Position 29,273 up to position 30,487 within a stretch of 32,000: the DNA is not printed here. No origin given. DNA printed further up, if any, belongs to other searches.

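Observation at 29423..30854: CitG-like synthase followed by an MdcG/CitX-like nucleotidyltransferase-fold protein, with no citrate lyase or malonate decarboxylase genes in this window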

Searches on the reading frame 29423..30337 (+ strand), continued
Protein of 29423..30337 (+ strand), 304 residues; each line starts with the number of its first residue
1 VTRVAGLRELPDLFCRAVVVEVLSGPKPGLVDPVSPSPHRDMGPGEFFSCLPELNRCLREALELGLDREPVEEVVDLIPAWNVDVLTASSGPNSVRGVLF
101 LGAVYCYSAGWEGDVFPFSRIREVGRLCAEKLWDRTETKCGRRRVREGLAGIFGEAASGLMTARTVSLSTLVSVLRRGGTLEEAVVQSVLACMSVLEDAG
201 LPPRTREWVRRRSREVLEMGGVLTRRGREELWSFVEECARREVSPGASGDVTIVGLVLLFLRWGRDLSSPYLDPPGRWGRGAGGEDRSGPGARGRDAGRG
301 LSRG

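Call 70: get_annotated_region(hit=H35, flank=5000)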
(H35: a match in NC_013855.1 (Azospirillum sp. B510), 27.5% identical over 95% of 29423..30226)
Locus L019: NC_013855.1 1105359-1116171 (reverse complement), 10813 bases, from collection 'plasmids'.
description: Azospirillum sp. B510 plasmid pAB510a, complete sequence
organism: Azospirillum sp. B510 (NCBI taxid 137722)
taxonomy: Bacteria; Pseudomonadota; Alphaproteobacteria; Rhodospirillales; Azospirillaceae; Azospirillum; Azospirillum sp. B510
host: -; source: -; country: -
typing (MOB-suite, as given by PLSDB): mobilizable; relaxase MOBQ
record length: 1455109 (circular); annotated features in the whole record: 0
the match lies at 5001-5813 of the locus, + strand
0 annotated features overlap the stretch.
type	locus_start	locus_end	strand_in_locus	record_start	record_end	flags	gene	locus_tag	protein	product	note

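Call 73: search_protein_families(library=pfam, proteins=[L018:2331-3221:+, L018:3268-4944:+, L018:4896-5807:+, L018:6122-6967:+, L018:6949-7794:+, L018:7779-8417:+, L018:8360-9343:+, L019:1979-2851:+, L019:2868-4370:+, L019:4136-4912:+], max_evalue=0.00001)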
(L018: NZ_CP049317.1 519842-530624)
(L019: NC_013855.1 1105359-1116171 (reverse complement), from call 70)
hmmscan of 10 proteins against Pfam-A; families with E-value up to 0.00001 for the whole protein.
L018:2331-3221:+ (296 aa): 2 families
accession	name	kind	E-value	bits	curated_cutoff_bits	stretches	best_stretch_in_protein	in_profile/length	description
PF07729.17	FCD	-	1.3e-23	84.2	24.3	1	142-261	1-123/125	FCD domain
PF00392.27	GntR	-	5.6e-17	61.6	27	1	72-132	3-64/64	Bacterial regulatory proteins, gntR family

L018:3268-4944:+ (558 aa): 1 family
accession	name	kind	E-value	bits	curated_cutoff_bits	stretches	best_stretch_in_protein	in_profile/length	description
PF16957.11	Mal_decarbox_Al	-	2.7e-295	980.3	25.4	1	15-558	1-546/546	Malonate decarboxylase, alpha subunit, transporter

L018:4896-5807:+ (303 aa): 1 family
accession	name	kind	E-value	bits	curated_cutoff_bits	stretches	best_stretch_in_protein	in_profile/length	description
PF01874.21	CitG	-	2.2e-78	264.2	27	1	37-297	1-284/284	ATP:dephospho-CoA triphosphoribosyl transferase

L018:6122-6967:+ (281 aa): 1 family
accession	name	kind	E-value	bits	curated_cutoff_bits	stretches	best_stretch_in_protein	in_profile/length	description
PF01039.27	Carboxyl_trans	-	1.9e-18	66.8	22.3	1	15-245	7-221/493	Carboxyl transferase domain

L018:6949-7794:+ (281 aa): 1 family
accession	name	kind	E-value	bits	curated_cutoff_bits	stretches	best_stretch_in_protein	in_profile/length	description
PF06833.16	MdcE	-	4.1e-53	180.5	32.7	1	66-278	3-196/196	Malonate decarboxylase gamma subunit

L018:7779-8417:+ (212 aa): 2 families
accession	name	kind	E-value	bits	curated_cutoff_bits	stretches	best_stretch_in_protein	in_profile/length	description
PF10620.15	MdcG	-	1.3e-26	93.4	26.5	1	89-205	8-121/121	Phosphoribosyl-dephospho-CoA transferase MdcG C-terminal domain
PF20866.3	MdcG_N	-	9e-13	48.5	24.4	1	7-77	2-77/77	Phosphoribosyl-dephospho-CoA transferase MdcG N-terminal domain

L018:8360-9343:+ (327 aa): 1 family
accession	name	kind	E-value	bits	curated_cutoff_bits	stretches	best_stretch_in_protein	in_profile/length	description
PF00698.26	Acyl_transf_1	-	4.7e-33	115.5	32.7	1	22-303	2-281/319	Acyl transferase domain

L019:1979-2851:+ (290 aa): 2 families
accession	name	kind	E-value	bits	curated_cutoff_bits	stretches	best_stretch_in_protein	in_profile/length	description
PF03328.21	HpcH_HpaI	-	1.5e-76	257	25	1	5-223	1-221/221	HpcH/HpaI aldolase/citrate lyase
PF15617.12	C-C_Bond_Lyase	-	1.4e-10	41.3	28.4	1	195-287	222-319/320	C-C_Bond_Lyase of the TIM-Barrel fold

L019:2868-4370:+ (500 aa): 1 family
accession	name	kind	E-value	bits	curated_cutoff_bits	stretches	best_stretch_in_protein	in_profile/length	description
PF04223.18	CitF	-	1.7e-231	769.6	27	1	33-498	1-466/466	Citrate lyase, alpha subunit (CitF)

L019:4136-4912:+ (258 aa): 1 family
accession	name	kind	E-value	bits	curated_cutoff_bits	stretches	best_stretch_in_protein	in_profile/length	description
PF03802.19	CitX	-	5.4e-50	169.8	25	1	92-254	2-164/165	Apo-citrate lyase phosphoribosyl-dephospho-CoA transferase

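Call 75: find_encoding_contigs(protein=P0027, flank=6000, max_places=1)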
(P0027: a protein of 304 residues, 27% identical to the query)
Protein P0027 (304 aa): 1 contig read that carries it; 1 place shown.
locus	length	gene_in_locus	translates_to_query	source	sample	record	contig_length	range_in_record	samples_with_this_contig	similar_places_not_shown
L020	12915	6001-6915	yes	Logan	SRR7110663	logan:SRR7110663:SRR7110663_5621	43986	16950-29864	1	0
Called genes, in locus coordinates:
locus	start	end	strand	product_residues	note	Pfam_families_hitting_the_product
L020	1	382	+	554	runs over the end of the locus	PF16957:Mal_decarbox_Al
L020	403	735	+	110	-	PF06857:ACP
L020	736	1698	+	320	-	PF01039:Carboxyl_trans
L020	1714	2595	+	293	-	PF01039:Carboxyl_trans, PF03255:ACCA (weak), PF06833:MdcE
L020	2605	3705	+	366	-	PF27502:MadH_C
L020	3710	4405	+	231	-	PF20866:MdcG_N, PF10620:MdcG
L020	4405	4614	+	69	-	PF00364:Biotin_lipoyl, PF01597:GCV_H (weak), PF25973:BSH_CzcB (faint), PF25997:BSH_YhbJ (weak), PF26077:BSH_Fcp1 (faint), PF13375:RnfC_N (weak)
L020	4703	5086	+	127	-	PF03817:MadL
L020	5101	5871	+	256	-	PF03818:MadM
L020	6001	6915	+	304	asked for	PF01874:CitG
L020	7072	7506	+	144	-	PF13404:HTH_AsnC-type, PF13412:HTH_24, PF01037:AsnC_trans_reg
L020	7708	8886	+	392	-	PF00149:Metallophos, PF12850:Metallophos_2 (weak)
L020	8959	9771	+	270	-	PF09140:MipZ (faint), PF10609:ParA, PF13614:AAA_31 (weak), PF01656:CbiA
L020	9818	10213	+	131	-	PF01592:NifU_N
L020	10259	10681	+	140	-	PF02001:DUF134, PF07638:Sigma70_ECF (faint)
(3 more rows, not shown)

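Call 76: find_encoding_contigs(protein=P0037, flank=6000, max_places=1)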
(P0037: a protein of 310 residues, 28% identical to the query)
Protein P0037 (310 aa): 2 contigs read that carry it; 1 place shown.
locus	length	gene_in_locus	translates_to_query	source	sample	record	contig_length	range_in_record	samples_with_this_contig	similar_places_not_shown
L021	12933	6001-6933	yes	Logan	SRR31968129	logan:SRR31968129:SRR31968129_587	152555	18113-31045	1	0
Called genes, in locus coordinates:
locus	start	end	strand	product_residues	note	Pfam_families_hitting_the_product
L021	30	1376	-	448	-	PF03390:2HCT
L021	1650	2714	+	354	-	PF00583:Acetyltransf_1 (weak), PF08218:Citrate_ly_lig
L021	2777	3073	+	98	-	PF06857:ACP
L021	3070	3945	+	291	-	PF03328:HpcH_HpaI, PF15617:C-C_Bond_Lyase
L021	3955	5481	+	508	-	PF04223:CitF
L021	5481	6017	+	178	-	PF03802:CitX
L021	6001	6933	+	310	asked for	PF01874:CitG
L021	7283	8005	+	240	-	PF03591:AzlC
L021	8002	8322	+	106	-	PF05437:AzlD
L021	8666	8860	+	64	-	PF01810:LysE (weak)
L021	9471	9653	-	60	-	-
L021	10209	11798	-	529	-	PF00672:HAMP, PF00015:MCPsignal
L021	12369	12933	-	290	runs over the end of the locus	PF00892:EamA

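Call 77: find_encoding_contigs(protein=P0024, flank=6000, max_places=1)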
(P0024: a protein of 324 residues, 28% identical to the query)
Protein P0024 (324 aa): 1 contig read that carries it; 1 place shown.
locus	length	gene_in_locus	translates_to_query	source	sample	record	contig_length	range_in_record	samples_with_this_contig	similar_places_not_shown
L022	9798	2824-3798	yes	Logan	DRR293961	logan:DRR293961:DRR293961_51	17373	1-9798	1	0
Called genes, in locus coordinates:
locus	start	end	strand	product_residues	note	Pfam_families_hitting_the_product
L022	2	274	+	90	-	?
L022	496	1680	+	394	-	PF06965:Na_H_antiport_1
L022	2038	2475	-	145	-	PF09021:HutP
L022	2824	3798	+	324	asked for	PF01874:CitG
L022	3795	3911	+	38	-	-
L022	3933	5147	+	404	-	PF03977:OAD_beta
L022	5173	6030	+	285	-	PF03099:BPL_LplA_LipB, PF16917:BPL_LplA_LipB_2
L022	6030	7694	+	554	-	PF16957:Mal_decarbox_Al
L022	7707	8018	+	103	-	PF06857:ACP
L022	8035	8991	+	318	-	PF01039:Carboxyl_trans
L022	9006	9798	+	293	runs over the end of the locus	PF01039:Carboxyl_trans, PF03255:ACCA (weak), PF06833:MdcE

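Call 91: search_solved_structures(query=A4, max_evalue=0.01)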
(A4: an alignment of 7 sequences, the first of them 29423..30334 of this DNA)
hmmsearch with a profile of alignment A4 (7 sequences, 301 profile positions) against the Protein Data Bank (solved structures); distinct sequences matched with E-value up to 0.01: 0.

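Call 101: find_encoding_contigs(protein=P0007, flank=3000, max_places=1)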
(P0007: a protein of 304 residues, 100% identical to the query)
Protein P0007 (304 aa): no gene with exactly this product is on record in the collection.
